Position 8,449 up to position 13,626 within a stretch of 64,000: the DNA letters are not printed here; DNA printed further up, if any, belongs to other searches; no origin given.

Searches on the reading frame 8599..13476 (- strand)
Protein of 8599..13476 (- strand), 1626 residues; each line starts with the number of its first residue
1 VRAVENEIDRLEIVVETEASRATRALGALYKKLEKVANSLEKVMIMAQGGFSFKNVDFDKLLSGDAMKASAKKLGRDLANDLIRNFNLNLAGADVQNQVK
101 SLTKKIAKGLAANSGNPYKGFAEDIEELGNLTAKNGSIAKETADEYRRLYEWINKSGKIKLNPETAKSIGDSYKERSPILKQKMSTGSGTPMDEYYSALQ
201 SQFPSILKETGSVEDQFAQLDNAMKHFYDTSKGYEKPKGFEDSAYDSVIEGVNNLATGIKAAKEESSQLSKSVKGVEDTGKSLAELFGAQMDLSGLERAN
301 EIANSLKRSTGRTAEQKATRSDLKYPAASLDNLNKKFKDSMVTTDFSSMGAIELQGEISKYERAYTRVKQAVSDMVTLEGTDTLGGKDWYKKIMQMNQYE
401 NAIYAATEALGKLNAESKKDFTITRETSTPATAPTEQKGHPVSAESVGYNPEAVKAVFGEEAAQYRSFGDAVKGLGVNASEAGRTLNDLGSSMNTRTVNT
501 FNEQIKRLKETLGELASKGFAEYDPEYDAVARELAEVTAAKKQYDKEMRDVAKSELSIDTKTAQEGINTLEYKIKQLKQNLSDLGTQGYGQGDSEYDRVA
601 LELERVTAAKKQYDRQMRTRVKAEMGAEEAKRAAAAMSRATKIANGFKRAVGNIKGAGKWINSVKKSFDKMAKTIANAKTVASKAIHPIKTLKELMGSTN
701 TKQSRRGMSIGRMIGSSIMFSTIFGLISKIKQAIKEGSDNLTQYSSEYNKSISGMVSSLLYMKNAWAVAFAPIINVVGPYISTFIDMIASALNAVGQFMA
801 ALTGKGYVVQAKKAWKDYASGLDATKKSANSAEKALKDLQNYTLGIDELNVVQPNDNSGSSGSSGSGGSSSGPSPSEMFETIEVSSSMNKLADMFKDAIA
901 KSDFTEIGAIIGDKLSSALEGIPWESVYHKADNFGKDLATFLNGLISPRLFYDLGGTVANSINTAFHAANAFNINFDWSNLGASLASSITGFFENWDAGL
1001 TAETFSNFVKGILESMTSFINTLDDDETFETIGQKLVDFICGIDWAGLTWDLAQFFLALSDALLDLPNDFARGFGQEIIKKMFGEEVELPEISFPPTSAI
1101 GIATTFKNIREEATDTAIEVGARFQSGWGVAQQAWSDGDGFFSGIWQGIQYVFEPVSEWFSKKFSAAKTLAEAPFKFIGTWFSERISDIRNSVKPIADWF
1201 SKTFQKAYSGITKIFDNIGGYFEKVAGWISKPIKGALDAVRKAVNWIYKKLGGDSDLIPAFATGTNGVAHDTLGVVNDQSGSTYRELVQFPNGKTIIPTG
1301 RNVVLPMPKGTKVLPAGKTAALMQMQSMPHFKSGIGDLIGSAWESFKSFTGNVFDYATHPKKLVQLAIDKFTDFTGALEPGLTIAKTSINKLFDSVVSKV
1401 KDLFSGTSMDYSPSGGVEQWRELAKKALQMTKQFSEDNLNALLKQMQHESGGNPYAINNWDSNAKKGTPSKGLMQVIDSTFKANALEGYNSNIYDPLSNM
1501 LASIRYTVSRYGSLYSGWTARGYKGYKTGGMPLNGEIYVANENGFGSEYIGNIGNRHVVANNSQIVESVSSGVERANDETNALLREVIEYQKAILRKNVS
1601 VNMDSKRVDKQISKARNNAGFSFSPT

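Call 51: search_protein_families(library=phrogs, proteins=[window:8599-13476:-], max_evalue=1e-8)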
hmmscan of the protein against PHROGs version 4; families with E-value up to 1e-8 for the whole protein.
window:8599-13476:- (1626 aa): 14 families
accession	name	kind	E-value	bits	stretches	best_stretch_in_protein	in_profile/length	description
phrog_167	-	tail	1.2e-102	345.8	2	128-1407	83-1194/1555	tail length tape measure protein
phrog_4070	-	tail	2.6e-63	215.5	2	1127-1406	288-592/989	tail length tape measure protein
phrog_1535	-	tail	1.2e-53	183.7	1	495-1336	108-1059/1152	tail length tape measure protein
phrog_5448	-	tail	5e-42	144.1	1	1401-1579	2578-2759/3103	tail length tape measure protein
phrog_8537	-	unknown function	1.6e-34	120.9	1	1407-1544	128-267/384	-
phrog_11489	-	unknown function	7e-31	108.2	1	1414-1531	1475-1593/1717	-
phrog_37543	-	unknown function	2.8e-30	106.5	1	671-899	15-235/622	-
phrog_4197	-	tail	9.5e-30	104.1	1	1386-1591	1423-1601/1783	tail length tape measure protein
phrog_12579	-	unknown function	6.1e-25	89.3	1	1224-1337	357-450/545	-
phrog_1293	-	tail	9.7e-25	87.6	1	1258-1342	1264-1345/1424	tail length tape measure protein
phrog_3547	-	tail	9.6e-20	71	1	1383-1533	1318-1472/1767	tail length tape measure protein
phrog_7025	-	tail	1.2e-19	69.9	1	1397-1535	2320-2461/2880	tail length tape measure protein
phrog_58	-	tail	2.1e-13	50.6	1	212-1601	242-1265/1544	tail length tape measure protein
phrog_28918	-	unknown function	3.9e-11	42.3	0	977-1070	533-626/1445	-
